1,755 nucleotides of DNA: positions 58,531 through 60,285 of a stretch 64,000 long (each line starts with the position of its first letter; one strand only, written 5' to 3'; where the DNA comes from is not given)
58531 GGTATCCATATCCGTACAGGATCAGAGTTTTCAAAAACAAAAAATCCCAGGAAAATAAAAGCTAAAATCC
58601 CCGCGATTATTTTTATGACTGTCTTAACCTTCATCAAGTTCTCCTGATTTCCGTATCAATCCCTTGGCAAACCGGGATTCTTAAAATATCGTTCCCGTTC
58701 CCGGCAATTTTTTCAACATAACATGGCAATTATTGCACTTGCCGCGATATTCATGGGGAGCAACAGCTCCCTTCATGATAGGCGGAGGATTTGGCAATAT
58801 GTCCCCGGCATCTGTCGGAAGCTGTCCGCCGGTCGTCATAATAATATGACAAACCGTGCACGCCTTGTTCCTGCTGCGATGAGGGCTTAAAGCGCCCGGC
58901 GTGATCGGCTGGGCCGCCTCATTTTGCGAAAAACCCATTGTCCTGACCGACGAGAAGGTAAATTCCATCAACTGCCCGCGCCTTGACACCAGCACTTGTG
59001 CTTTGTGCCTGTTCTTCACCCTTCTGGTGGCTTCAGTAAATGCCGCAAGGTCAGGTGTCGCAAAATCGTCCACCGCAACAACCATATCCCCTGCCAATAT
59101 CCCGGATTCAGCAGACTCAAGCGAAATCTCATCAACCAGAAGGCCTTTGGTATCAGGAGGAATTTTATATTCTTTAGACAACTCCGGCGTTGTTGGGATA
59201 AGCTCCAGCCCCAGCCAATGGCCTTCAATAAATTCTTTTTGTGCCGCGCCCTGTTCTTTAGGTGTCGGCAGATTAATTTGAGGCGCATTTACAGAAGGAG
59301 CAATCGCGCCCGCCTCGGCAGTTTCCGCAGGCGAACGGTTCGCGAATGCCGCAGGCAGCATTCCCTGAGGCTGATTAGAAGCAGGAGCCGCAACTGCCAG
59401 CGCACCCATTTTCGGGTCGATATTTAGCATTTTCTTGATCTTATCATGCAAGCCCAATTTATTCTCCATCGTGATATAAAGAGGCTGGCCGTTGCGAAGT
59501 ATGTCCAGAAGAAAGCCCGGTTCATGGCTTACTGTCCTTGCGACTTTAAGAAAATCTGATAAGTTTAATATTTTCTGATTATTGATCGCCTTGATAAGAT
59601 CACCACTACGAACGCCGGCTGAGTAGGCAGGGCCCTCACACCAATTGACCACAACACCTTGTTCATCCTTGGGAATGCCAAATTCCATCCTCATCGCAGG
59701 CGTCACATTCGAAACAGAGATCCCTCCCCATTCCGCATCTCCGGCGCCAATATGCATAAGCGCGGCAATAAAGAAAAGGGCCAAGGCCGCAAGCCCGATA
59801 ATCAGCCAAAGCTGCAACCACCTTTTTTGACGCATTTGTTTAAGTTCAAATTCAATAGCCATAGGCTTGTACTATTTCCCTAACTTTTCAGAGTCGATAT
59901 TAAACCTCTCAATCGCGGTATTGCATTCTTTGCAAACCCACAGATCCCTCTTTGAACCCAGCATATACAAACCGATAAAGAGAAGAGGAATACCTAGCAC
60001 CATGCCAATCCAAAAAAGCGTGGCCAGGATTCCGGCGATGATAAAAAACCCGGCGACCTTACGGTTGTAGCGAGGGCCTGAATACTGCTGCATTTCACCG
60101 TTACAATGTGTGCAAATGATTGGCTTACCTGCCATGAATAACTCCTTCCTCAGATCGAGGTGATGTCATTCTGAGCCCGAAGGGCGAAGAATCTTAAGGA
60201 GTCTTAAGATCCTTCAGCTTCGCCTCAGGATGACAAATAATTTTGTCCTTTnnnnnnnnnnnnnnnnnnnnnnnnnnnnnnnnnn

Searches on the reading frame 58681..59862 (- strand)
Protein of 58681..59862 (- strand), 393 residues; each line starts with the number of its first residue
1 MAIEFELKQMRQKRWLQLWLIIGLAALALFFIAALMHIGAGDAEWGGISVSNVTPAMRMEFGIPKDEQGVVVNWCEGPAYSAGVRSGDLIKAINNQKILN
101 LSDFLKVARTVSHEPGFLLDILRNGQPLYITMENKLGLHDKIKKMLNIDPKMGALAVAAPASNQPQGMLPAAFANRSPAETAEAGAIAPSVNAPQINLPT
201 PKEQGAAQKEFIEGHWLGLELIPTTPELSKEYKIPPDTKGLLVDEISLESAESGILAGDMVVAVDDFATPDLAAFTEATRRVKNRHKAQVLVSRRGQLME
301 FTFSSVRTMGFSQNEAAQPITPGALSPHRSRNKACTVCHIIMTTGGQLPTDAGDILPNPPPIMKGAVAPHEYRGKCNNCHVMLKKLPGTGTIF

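Call 3: search_protein_families(library=pfam, proteins=[window:58681-59862:-], max_evalue=1)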
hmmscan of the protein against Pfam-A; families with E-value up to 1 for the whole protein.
window:58681-59862:- (393 aa): 6 families
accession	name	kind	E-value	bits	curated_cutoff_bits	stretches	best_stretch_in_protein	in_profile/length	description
PF18509.6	MCR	-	1e-14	54.2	30.4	2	360-385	1-29/30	Magnetochrome domain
PF12812.13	PDZ_1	-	1.6e-10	41.3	28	2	44-112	9-76/78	PDZ-like domain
PF13180.12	PDZ_2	-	4.9e-10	40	27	2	55-131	12-77/80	PDZ domain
PF17820.7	PDZ_6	-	8.5e-09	35.5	27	1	77-109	9-41/54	PDZ domain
PF00595.29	PDZ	-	0.00026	21.8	23.2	1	76-104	34-63/81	PDZ domain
PF15461.11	BCD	-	0.1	12.7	28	1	17-47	46-73/267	Beta-carotene 15,15'-dioxygenase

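Call 28: search_protein_families(library=ncbifam, proteins=[window:58681-59862:-], max_evalue=0.01)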
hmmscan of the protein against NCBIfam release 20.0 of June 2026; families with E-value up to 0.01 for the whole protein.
window:58681-59862:- (393 aa): 19 families
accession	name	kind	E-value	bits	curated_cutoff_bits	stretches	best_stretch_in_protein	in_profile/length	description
NF040965.1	MamP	equivalog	3e-61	207.6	300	2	155-382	61-289/290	magnetosome magnetite formation protein MamP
TIGR02037.1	degP_htrA_DO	subfamily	1.9e-17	63.3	416.2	2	42-132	342-434/434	Do family serine endopeptidase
NF040960.1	MamE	equivalog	4.1e-11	42.2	800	2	309-383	316-399/659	magnetosome formation protease MamE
NF041521.1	HhoA_HhoB_HtrA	equivalog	6.5e-09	35.5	450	1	58-133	254-330/335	HhoA/HhoB/HtrA family serine endopeptidase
NF041199.1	trx7_PDZ_seleno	equivalog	7e-08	31.8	300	1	66-133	203-271/390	Trx7/PDZ domain-containing (seleno)protein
NF040996.1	MamX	equivalog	2.5e-07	30.4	400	1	315-385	33-103/264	magnetosome protein MamX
TIGR00054.1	TIGR00054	equivalog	7.2e-07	28.4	147.55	1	76-156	212-287/421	RIP metalloprotease RseP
NF041515.1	GspC_delta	equivalog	2.1e-06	27.7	150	0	254-303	259-308/311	type II secretion system protein GspC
NF047968.1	SerProtHtrA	equivalog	2.1e-06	27.3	470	1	65-130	286-353/357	serine protease HtrA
NF007526.1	PRK10139.1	equivalog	1.3e-05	24.1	756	0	76-131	301-356/456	serine endoprotease DegQ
TIGR01713.1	typeII_sec_gspC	equivalog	2e-05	24.3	101.6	0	69-132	192-257/259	type II secretion system protein GspC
NF008189.1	PRK10942.1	equivalog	3.3e-05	22.5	720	0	77-143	324-390/477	serine endoprotease DegP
TIGR02038.1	protease_degS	equivalog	3.8e-05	23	422.95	0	47-130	258-342/351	outer membrane-stress sensor serine endopeptidase DegS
TIGR02860.1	spore_IV_B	equivalog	0.00047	19.2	305.25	0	77-135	124-181/402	SpoIVB peptidase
NF040992.1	MamT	equivalog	0.0011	19.4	200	1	360-383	72-95/153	magnetosome protein MamT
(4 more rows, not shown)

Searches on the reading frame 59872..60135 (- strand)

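Call 3: search_protein_families(library=pfam, proteins=[window:59872-60135:-], max_evalue=1)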
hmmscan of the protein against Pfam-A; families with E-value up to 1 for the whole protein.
window:59872-60135:- (87 aa): 15 families
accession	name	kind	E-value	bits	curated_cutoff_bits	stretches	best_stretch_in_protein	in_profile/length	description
PF08792.16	A2L_zn_ribbon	-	0.0027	17.8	22.9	0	62-72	18-28/33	A2L zinc ribbon domain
PF17319.7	DUF5362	-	0.0045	17.3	25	1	26-61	9-45/94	Family of unknown function (DUF5362)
PF10601.15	zf-LITAF-like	-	0.0073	16.9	23.8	1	5-77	5-68/70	LITAF-like zinc ribbon domain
PF14279.12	HNH_5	-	0.0089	16.4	27.5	0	65-75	32-43/56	HNH endonuclease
PF13790.11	SR1P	-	0.03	14.9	26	1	67-79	5-17/37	SR1 protein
PF24292.1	DUF7479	-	0.044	14.3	27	0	66-81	3-18/60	Domain of unknown function (DUF7479)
PF10764.14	Gin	-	0.058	13.8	27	0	67-83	19-35/45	Inhibitor of sigma-G Gin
PF06947.17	DUF1290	-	0.061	13.9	24.4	1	27-61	38-72/86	Protein of unknown function (DUF1290)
PF10058.14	Zn_ribbon_10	-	0.078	13.2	24.2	0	4-13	21-30/54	ER junction formation factor lunapark, zinc ribbon finger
PF08271.17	Zn_Ribbon_TF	-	0.097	12.7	29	0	67-83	21-37/43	TFIIB zinc-binding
PF12760.12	Zn_ribbon_IS1595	-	0.099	13.1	25.4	0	62-73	34-45/46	Transposase zinc-ribbon domain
PF21372.3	Zn_ribbon_bTOP1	-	0.14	12.4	27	1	68-83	12-27/45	Topoisomerase I, zinc finger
PF12013.13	OrsD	-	0.16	12.9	26.6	1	62-80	8-26/114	Orsellinic acid/F9775 biosynthesis cluster protein D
PF18439.7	zf_UBZ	-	0.16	12.1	25.6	0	65-76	2-13/32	Ubiquitin-Binding Zinc Finger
PF12552.13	DUF3741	-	0.2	12.1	24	1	63-83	14-34/45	Protein of unknown function (DUF3741)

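Call 28: search_protein_families(library=ncbifam, proteins=[window:59872-60135:-], max_evalue=0.01)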
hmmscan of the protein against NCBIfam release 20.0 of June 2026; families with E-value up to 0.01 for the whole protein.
window:59872-60135:- (87 aa): 0 families
